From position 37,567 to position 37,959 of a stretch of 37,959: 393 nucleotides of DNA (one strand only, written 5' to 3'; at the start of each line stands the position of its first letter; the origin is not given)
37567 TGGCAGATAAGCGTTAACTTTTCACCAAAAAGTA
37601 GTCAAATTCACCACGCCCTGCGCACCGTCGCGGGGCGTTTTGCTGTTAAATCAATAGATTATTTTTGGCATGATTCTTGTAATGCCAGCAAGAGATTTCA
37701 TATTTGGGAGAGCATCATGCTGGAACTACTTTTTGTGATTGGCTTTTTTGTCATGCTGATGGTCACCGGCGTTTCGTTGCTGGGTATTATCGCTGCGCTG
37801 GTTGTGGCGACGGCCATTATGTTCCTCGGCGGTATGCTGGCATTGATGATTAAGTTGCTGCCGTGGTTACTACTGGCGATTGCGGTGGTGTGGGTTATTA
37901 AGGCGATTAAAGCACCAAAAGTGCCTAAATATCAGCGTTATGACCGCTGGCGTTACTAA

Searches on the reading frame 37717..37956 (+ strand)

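Call 100: search_protein_families(library=pfam, proteins=[window:37717-37956:+], max_evalue=0.001)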
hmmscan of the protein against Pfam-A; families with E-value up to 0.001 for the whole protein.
window:37717-37956:+ (80 aa): 1 family
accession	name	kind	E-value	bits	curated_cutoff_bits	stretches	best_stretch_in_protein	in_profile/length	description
PF09583.15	Phageshock_PspG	-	3.4e-25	88.6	25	1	1-64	1-64/64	Phage shock protein G (Phageshock_PspG)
